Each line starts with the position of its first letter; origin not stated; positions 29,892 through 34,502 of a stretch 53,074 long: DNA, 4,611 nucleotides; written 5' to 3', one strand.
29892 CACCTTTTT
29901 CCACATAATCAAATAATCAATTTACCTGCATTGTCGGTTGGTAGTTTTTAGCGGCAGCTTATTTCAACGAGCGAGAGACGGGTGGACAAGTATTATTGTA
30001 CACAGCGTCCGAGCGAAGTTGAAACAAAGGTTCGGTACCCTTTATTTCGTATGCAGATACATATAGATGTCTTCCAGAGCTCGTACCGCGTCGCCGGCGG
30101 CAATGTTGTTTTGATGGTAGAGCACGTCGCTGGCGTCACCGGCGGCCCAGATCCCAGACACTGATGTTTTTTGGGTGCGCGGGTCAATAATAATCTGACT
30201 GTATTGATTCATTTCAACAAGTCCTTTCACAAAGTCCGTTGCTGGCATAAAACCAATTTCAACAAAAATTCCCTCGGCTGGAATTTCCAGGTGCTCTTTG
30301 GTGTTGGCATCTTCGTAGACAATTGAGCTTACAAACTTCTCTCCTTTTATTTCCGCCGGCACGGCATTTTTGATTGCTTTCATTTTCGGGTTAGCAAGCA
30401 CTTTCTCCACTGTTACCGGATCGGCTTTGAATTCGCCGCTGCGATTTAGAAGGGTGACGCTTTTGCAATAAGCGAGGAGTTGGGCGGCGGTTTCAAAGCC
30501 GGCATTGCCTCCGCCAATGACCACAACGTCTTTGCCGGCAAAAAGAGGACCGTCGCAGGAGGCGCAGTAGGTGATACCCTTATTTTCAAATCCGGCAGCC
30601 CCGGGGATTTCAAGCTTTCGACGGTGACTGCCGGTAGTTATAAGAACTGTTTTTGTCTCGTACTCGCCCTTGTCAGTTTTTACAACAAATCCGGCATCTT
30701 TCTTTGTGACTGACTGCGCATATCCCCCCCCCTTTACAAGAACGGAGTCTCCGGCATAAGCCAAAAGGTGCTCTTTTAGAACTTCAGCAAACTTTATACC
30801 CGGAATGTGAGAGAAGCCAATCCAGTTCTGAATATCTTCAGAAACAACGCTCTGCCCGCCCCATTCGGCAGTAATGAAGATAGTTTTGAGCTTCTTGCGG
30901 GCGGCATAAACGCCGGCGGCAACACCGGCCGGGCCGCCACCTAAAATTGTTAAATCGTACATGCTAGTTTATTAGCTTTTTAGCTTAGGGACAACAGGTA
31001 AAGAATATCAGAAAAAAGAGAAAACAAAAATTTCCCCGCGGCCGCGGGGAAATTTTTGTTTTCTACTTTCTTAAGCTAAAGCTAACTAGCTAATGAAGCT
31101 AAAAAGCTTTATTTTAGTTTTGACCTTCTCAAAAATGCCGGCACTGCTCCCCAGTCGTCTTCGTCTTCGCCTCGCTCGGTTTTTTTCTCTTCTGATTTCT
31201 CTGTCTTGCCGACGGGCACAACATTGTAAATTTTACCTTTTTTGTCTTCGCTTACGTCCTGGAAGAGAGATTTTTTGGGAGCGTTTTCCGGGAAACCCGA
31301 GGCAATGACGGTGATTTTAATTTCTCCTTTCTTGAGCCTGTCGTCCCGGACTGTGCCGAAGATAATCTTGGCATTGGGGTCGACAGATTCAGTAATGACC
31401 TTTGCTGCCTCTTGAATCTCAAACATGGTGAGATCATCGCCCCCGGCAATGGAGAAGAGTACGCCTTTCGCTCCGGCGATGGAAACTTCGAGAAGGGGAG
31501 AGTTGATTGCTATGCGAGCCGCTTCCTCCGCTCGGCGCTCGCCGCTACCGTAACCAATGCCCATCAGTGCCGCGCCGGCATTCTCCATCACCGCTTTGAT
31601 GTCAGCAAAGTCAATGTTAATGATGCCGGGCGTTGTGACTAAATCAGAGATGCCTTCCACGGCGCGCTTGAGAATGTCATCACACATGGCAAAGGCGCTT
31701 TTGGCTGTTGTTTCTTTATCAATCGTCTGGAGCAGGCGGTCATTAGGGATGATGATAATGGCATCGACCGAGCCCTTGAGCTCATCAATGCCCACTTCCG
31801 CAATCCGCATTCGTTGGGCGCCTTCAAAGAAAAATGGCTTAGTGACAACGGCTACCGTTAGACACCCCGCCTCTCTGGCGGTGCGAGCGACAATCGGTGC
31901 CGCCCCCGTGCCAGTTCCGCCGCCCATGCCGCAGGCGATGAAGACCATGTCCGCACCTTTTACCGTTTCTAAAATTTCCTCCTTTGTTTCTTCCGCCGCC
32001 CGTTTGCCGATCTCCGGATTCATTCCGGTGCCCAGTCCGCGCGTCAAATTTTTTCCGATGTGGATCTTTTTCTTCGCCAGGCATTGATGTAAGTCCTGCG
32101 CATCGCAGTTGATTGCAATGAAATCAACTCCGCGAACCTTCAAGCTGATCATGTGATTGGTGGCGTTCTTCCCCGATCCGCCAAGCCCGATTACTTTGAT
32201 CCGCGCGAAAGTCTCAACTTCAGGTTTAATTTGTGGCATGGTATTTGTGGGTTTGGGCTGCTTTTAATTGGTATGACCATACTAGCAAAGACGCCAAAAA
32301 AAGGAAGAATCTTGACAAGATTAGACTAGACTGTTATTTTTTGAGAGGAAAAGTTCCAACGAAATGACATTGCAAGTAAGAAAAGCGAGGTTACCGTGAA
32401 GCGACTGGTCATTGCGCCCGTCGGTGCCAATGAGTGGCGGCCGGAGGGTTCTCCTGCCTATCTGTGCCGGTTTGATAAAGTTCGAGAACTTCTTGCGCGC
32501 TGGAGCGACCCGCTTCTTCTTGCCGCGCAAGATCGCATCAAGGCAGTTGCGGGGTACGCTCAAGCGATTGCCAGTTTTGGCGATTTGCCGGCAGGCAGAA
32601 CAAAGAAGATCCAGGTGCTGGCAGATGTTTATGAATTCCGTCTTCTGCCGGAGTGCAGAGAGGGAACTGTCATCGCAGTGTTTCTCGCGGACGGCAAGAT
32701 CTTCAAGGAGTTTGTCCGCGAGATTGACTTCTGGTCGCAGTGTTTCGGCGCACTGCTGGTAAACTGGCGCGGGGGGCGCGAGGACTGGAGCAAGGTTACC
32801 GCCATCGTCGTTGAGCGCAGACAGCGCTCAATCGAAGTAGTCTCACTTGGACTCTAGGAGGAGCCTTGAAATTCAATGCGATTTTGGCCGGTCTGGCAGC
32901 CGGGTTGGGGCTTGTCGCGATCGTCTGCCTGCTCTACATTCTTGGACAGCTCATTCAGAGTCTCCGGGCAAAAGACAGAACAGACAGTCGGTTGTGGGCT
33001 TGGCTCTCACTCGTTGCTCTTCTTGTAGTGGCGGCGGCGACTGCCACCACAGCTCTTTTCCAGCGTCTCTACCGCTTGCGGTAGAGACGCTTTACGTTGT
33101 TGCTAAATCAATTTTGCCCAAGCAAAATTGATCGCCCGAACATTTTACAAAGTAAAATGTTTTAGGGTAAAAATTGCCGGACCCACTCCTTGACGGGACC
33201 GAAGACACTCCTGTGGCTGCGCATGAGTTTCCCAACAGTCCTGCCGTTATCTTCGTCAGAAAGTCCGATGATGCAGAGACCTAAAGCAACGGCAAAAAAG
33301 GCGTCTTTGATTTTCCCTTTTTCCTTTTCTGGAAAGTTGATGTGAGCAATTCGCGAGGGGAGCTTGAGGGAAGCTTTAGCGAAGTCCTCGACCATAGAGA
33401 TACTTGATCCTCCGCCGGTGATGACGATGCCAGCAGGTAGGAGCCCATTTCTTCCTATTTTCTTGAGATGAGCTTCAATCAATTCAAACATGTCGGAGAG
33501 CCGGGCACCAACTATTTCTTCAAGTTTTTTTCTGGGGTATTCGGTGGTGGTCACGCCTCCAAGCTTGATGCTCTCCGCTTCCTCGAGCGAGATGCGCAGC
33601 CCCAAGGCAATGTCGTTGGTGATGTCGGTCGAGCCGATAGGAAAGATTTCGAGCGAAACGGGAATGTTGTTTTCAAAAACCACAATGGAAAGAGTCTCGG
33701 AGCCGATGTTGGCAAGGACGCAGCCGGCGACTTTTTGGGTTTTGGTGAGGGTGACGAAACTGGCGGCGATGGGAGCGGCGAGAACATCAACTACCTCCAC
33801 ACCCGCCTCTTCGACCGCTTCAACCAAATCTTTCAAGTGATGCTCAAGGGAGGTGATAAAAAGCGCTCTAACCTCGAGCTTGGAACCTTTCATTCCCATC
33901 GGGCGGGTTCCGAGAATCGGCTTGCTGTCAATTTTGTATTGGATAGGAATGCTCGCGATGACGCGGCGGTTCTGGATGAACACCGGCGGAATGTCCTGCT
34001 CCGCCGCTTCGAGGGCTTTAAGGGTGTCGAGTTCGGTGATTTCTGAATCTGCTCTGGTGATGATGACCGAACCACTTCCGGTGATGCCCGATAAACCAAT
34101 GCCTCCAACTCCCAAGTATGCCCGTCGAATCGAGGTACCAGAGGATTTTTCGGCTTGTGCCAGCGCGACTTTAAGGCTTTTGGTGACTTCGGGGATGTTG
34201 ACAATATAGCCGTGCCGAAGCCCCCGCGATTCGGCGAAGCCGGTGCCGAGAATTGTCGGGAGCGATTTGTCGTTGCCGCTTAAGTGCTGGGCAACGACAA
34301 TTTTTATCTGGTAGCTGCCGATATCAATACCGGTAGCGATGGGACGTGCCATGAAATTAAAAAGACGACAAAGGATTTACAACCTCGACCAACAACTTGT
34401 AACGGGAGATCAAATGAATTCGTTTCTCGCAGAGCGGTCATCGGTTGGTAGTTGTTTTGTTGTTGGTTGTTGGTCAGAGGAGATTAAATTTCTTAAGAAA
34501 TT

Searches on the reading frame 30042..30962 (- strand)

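Call 8: search_protein_families(library=pfam, proteins=[window:30042-30962:-], max_evalue=0.001)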
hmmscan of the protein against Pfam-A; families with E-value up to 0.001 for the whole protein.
window:30042-30962:- (306 aa): 10 families
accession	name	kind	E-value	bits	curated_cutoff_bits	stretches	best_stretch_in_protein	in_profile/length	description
PF07992.20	Pyr_redox_2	-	1.9e-37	129.7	26.1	1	2-280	1-279/291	Pyridine nucleotide-disulphide oxidoreductase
PF13738.12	Pyr_redox_3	-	9.3e-29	101.1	30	1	82-275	104-305/305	Pyridine nucleotide-disulphide oxidoreductase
PF01134.28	GIDA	-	1.6e-08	34.5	22.1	0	145-173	1-29/391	Glucose inhibited division protein A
PF12831.13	FAD_oxidored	-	3.5e-08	33.6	27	1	3-37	1-37/416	FAD dependent oxidoreductase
PF00070.33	Pyr_redox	-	7.2e-08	33.3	22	1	146-217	2-80/82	Pyridine nucleotide-disulphide oxidoreductase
PF00890.30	FAD_binding_2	-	8.6e-08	32.2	20.4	0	3-41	1-41/414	FAD binding domain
PF03486.20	HI0933_like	-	3e-07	30.6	50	0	145-177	2-34/244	HI0933-like protein Rossmann domain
PF01946.23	Thi4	-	8.4e-05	22.4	26.2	0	3-32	19-49/235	Thi4 family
PF01266.30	DAO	-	9.8e-05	22.5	27.9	0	145-175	1-31/353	FAD dependent oxidoreductase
PF13241.12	NAD_binding_7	-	0.00088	20.3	22.1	0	142-215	6-69/104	Putative NAD(P)-binding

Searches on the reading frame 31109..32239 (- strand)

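Call 8: search_protein_families(library=pfam, proteins=[window:31109-32239:-], max_evalue=0.001)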
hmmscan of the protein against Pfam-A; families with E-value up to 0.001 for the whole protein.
window:31109-32239:- (376 aa): 2 families
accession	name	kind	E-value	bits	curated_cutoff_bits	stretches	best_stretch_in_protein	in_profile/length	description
PF00091.31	Tubulin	-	9.3e-46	156.9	33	1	13-173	1-189/190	Tubulin/FtsZ family, GTPase domain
PF12327.13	FtsZ_C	-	4.1e-32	110.8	27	1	222-316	1-94/95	FtsZ family, C-terminal domain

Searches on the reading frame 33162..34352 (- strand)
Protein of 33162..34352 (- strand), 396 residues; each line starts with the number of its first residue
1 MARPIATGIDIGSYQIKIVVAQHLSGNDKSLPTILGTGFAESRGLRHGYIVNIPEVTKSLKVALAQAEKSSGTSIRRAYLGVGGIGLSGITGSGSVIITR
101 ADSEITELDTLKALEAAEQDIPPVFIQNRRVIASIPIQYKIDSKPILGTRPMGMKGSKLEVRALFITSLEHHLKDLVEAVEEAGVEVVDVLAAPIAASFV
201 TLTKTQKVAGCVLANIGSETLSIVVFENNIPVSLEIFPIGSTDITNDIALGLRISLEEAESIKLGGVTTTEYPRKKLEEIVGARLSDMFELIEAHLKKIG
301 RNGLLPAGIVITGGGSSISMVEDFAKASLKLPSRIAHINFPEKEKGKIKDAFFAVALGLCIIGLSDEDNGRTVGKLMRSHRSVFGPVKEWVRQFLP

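Call 8: search_protein_families(library=pfam, proteins=[window:33162-34352:-], max_evalue=0.001)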
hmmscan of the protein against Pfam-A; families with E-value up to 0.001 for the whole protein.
window:33162-34352:- (396 aa): 3 families
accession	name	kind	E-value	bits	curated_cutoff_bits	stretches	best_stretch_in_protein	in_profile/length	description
PF14450.12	FtsA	-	2.4e-22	80.1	31.8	1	212-358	1-127/127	Cell division protein FtsA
PF02491.25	SHS2_FTSA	-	1.6e-09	38.4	25.4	1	88-167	5-79/79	SHS2 domain inserted in FTSA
PF11104.14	PilM_2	-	4.7e-08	32.8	27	1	164-337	129-306/340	Type IV pilus assembly protein PilM;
